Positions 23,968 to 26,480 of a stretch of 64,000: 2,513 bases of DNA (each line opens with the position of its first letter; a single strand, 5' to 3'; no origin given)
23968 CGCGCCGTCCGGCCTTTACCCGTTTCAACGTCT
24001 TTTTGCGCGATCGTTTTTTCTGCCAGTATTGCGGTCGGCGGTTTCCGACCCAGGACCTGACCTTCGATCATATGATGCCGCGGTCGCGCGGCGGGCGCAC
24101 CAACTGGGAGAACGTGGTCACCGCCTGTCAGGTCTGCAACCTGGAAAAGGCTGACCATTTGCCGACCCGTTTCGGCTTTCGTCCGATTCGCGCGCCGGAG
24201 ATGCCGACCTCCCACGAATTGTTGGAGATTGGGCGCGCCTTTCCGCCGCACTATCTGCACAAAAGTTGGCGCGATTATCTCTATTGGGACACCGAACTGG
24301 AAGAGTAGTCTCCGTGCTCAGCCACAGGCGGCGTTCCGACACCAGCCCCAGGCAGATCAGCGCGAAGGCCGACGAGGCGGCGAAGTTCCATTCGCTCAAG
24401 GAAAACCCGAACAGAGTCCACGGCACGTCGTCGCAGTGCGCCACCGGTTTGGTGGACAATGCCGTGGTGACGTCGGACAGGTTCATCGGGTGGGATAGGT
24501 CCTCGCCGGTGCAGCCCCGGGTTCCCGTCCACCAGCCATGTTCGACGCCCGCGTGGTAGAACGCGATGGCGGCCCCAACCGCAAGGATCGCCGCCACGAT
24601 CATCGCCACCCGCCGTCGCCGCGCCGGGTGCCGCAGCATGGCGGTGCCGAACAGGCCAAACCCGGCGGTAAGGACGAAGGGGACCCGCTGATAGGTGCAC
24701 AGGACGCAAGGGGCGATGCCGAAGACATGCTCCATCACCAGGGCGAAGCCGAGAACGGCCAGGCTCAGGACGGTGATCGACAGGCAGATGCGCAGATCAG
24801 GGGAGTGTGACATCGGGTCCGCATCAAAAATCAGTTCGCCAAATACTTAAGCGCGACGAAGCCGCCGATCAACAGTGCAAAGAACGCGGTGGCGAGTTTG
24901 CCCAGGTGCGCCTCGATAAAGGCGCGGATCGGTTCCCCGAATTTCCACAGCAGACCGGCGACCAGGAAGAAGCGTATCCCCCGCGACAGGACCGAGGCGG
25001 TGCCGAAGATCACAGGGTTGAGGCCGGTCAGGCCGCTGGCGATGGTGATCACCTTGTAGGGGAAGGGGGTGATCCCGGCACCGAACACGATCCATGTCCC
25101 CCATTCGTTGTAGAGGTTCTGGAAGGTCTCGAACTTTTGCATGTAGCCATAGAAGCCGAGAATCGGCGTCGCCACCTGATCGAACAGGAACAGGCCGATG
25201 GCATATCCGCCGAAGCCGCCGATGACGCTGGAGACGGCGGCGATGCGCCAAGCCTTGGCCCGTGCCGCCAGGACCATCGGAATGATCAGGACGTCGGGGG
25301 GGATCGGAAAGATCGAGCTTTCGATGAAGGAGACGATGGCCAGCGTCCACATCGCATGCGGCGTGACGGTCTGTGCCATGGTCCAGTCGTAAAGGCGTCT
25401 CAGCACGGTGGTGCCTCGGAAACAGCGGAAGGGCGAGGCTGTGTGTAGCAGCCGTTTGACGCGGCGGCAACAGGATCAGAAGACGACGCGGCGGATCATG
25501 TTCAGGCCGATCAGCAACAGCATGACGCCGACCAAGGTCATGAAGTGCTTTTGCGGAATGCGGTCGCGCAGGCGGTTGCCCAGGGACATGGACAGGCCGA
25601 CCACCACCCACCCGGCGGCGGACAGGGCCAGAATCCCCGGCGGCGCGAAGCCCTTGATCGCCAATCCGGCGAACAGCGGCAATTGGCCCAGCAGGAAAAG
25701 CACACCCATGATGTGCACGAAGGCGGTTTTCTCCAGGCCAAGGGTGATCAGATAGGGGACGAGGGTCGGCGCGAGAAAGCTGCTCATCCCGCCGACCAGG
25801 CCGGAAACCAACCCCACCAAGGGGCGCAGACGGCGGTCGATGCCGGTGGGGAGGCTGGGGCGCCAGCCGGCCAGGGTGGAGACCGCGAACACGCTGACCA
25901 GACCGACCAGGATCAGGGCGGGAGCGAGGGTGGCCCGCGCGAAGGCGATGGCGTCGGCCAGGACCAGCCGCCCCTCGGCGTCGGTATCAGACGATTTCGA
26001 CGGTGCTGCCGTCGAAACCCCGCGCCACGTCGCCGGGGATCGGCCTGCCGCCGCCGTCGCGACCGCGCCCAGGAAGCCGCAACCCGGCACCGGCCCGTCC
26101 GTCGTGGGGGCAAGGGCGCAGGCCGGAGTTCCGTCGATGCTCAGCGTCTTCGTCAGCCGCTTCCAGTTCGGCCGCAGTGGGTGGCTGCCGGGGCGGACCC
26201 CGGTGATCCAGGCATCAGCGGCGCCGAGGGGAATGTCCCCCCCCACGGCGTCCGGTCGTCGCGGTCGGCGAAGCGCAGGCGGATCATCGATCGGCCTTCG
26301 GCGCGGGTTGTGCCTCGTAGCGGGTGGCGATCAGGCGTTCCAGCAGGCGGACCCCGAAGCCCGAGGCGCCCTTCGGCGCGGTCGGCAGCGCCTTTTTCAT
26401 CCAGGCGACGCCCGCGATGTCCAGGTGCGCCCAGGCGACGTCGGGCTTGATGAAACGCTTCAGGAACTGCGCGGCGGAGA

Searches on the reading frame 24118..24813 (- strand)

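Call 52: search_protein_families(library=pfam, proteins=[window:24118-24813:-], max_evalue=0.001)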
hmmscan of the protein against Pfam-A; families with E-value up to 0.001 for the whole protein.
window:24118-24813:- (231 aa): 1 family
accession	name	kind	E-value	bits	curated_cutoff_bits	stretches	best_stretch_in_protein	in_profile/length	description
PF02600.21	DsbB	-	2.5e-33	116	22.1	1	9-155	4-146/148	Disulfide bond formation protein DsbB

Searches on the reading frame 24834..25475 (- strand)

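Call 27: search_protein_families(library=pfam, proteins=[window:24834-25475:-], max_evalue=0.001)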
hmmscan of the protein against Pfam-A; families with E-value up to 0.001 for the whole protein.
window:24834-25475:- (214 aa): 1 family
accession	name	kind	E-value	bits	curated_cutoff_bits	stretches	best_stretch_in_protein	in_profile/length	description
PF09335.16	VTT_dom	-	1.2e-07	32.7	33.9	1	59-175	2-120/123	VTT domain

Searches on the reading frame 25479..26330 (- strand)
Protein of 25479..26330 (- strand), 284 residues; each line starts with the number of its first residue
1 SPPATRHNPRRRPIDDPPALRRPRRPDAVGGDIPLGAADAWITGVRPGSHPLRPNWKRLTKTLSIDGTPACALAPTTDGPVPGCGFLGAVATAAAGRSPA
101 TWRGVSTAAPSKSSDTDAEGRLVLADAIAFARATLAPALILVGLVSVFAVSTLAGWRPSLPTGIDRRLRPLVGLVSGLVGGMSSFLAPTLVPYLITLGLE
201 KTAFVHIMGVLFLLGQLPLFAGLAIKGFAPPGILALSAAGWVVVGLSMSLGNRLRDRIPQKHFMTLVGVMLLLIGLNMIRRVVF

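Call 27: search_protein_families(library=pfam, proteins=[window:25479-26330:-], max_evalue=0.001)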
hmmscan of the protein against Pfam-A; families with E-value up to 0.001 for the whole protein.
window:25479-26330:- (284 aa): 2 families
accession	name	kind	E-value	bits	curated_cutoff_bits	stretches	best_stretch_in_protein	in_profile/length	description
PF01925.25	TauE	-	5.1e-08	33.3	32.6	1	138-278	93-237/237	Sulfite exporter TauE/SafE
PF00883.26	Peptidase_M17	-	3e-05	23.9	25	1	114-141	163-190/310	Cytosol aminopeptidase family, catalytic domain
